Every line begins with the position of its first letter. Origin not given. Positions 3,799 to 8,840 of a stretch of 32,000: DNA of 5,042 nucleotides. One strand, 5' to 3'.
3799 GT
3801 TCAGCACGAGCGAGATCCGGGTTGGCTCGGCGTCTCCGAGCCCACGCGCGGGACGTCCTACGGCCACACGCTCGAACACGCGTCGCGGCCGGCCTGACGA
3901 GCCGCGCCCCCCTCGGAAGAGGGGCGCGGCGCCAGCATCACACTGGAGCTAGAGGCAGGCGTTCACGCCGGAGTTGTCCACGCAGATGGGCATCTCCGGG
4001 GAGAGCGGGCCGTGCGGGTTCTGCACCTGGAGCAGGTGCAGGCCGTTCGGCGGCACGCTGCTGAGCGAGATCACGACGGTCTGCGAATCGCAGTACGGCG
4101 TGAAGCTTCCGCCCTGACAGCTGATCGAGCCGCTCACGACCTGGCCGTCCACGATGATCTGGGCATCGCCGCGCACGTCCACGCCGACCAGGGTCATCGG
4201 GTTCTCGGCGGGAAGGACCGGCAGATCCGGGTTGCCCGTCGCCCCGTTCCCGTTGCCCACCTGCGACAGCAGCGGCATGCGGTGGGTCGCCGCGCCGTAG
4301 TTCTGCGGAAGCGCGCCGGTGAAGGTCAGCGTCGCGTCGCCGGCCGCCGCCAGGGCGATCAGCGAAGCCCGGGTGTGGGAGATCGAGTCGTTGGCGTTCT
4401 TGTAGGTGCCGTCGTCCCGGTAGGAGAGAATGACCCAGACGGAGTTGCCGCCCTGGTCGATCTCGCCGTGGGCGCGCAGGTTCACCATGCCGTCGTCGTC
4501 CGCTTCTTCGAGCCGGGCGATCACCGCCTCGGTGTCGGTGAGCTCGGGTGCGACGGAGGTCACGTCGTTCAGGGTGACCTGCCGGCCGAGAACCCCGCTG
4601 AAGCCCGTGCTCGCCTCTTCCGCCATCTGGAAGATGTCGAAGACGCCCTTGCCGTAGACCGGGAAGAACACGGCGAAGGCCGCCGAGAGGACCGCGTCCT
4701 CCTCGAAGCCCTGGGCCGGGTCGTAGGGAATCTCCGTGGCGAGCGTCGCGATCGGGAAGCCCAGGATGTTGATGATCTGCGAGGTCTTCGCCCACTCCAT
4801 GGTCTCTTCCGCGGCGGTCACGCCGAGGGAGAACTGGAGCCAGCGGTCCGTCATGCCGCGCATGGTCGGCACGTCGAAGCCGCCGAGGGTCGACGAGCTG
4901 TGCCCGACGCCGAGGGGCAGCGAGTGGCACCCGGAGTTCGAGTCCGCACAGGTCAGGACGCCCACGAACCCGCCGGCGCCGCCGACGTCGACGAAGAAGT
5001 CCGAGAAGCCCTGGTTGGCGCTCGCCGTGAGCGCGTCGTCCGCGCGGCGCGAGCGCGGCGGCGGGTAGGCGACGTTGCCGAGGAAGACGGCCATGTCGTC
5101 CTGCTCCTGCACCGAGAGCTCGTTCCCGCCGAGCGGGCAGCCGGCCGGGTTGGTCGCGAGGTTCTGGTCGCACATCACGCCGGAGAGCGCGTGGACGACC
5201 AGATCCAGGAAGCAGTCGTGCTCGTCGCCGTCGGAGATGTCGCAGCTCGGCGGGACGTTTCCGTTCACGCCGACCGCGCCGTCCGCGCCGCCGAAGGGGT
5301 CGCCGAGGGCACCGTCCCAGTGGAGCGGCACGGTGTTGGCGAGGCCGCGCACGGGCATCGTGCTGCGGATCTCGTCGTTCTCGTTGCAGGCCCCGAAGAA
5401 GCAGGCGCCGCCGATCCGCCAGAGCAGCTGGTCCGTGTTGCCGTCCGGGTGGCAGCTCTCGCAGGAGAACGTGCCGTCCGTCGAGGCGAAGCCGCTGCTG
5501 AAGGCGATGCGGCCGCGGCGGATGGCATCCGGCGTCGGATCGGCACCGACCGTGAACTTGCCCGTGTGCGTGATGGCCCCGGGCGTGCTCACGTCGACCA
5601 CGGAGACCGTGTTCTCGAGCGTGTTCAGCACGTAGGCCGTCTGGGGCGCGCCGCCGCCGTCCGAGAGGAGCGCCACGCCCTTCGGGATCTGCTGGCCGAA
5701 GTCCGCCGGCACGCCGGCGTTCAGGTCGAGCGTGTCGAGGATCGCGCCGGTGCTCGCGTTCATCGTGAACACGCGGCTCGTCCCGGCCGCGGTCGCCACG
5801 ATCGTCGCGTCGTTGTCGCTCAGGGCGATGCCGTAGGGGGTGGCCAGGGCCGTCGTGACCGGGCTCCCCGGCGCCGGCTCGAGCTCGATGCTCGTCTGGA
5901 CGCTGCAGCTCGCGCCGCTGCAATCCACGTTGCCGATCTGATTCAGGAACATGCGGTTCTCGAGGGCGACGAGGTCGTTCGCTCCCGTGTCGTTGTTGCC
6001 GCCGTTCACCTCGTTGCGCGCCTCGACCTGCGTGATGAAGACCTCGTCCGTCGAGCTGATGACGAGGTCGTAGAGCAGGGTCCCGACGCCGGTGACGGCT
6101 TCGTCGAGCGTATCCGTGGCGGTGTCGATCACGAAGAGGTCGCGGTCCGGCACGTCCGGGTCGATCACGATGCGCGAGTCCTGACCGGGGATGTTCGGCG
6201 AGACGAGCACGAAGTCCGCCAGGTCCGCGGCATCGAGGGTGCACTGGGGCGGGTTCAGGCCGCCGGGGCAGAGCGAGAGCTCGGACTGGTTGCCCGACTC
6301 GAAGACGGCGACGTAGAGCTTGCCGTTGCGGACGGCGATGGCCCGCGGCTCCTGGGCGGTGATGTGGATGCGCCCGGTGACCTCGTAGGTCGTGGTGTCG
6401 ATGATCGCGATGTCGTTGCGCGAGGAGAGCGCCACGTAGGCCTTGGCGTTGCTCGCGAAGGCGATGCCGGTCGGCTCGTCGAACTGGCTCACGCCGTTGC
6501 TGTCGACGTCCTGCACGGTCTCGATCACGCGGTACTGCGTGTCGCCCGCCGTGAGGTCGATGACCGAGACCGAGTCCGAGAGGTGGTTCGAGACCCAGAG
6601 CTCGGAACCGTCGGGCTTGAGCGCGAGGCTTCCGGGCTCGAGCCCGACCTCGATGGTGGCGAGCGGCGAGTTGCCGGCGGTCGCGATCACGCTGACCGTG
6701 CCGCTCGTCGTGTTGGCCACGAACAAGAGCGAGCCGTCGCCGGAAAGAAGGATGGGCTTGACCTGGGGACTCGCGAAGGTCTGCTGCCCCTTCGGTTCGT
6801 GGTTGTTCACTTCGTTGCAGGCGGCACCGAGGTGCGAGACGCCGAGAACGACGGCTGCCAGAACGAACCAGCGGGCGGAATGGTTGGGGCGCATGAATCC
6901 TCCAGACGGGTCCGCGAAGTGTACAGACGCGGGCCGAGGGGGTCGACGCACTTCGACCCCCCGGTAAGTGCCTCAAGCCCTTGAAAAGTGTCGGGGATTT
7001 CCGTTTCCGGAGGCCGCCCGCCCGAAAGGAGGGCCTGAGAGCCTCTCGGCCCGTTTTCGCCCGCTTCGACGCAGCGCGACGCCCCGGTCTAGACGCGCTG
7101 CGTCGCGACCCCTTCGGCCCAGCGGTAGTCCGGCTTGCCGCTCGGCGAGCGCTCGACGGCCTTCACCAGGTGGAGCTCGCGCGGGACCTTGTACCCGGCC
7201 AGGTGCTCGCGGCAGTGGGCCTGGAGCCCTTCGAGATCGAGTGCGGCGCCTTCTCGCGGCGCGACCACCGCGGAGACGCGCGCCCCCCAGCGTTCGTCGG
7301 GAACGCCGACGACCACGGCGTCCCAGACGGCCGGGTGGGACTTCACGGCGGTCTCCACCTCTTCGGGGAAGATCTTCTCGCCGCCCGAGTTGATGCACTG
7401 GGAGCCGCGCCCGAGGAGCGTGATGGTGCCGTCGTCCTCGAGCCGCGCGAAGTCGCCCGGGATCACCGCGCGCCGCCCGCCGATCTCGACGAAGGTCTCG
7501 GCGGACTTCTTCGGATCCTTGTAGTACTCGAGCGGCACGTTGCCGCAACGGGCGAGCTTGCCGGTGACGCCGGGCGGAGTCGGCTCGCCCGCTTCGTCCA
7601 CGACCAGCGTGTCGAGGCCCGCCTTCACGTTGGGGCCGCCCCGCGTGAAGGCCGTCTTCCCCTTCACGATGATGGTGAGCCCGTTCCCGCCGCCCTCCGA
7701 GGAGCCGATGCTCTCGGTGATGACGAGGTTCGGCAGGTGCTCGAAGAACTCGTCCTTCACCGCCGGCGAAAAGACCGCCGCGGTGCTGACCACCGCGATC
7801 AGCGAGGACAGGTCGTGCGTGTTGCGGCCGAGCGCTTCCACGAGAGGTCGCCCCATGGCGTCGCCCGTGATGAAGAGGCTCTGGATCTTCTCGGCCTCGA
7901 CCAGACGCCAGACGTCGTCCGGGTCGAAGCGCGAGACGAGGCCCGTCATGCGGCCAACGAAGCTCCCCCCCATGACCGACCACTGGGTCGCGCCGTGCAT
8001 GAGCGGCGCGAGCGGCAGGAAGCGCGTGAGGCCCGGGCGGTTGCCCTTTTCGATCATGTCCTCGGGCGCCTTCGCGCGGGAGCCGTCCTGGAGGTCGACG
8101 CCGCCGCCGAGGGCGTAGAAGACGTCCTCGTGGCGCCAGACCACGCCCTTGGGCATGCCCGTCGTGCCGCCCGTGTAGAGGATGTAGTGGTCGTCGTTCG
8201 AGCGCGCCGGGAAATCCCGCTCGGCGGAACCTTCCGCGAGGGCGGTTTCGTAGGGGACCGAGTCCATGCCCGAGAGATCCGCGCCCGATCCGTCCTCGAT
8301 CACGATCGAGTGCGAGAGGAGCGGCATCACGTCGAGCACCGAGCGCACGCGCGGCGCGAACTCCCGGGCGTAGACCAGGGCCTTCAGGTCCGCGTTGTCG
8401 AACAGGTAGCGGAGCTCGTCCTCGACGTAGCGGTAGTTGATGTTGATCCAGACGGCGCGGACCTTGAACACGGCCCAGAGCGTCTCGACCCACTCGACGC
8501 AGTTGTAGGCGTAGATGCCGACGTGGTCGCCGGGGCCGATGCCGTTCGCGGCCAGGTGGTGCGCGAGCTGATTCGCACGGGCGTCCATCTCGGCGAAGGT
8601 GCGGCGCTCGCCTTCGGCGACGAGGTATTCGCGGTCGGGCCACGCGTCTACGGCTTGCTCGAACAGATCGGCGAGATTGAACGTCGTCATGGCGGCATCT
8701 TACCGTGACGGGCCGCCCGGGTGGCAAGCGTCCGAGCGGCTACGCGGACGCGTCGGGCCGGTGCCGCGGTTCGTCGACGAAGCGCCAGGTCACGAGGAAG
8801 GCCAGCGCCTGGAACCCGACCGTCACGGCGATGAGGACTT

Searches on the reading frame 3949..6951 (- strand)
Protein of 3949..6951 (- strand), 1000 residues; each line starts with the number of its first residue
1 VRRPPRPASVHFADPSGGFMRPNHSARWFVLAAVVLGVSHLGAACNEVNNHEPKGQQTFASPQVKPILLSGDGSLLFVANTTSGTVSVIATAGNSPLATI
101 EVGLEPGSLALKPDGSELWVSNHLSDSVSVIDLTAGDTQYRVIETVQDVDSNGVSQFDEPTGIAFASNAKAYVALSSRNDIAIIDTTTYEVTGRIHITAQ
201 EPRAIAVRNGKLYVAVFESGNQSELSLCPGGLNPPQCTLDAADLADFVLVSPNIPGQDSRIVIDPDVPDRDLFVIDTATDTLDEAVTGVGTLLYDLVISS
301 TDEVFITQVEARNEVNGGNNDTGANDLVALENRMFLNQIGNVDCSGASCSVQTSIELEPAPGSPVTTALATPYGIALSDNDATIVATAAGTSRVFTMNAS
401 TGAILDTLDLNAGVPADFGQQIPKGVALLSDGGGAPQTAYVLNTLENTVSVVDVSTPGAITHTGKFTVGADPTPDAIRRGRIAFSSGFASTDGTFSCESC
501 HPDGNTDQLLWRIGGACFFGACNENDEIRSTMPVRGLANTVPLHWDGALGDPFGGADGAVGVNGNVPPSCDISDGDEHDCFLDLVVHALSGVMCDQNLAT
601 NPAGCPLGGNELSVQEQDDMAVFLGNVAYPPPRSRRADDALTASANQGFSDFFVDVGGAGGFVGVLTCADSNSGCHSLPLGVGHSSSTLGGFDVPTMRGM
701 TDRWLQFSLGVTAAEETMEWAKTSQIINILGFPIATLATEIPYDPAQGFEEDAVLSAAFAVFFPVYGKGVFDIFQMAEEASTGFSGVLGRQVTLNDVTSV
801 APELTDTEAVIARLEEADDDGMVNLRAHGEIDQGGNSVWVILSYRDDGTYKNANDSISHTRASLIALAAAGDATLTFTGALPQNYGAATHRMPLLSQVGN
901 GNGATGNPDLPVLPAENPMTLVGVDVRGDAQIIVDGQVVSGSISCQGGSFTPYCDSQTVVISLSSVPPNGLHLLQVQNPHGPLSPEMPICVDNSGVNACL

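Call 53: search_protein_families(library=pfam, proteins=[window:3949-6951:-], max_evalue=0.001)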
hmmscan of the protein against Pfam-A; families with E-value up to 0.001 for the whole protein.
window:3949-6951:- (1000 aa): 3 families
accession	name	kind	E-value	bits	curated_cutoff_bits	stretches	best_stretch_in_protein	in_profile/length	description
PF21783.3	YNCE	-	1.1e-06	28.7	27.1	1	64-142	30-108/339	YNCE-like beta-propeller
PF10282.15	Lactonase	-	1.5e-06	28.1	21.7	0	109-216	196-308/344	Lactonase, 7-bladed beta-propeller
PF25174.1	Beta-prop_THOC3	-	0.00089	18.8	305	0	63-216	48-188/272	THOC3 beta-propeller domain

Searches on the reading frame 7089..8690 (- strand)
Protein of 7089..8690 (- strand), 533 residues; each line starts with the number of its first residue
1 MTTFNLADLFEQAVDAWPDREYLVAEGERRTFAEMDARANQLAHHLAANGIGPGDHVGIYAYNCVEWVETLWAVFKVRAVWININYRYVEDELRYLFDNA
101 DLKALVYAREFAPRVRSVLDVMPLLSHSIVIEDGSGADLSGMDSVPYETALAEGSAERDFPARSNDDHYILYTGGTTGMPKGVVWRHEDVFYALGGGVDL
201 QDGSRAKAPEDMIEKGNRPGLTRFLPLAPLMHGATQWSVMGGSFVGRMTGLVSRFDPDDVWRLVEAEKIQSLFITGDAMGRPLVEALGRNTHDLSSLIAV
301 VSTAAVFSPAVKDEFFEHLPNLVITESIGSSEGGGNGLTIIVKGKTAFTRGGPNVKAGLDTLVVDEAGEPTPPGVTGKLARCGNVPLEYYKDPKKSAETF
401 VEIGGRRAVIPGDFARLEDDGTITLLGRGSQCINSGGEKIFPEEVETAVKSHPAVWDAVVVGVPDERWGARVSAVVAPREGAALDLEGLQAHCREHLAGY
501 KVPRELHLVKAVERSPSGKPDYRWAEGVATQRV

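Call 53: search_protein_families(library=pfam, proteins=[window:7089-8690:-], max_evalue=0.001)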
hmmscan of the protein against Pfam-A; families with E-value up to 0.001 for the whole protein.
window:7089-8690:- (533 aa): 2 families
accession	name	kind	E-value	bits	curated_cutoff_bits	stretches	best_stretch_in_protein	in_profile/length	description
PF00501.34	AMP-binding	-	5.4e-57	193.8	29.9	1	10-379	1-372/384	AMP-binding enzyme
PF13193.12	AMP-binding_C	-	9.7e-18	65.3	24.5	1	444-519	1-76/76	AMP-binding enzyme C-terminal domain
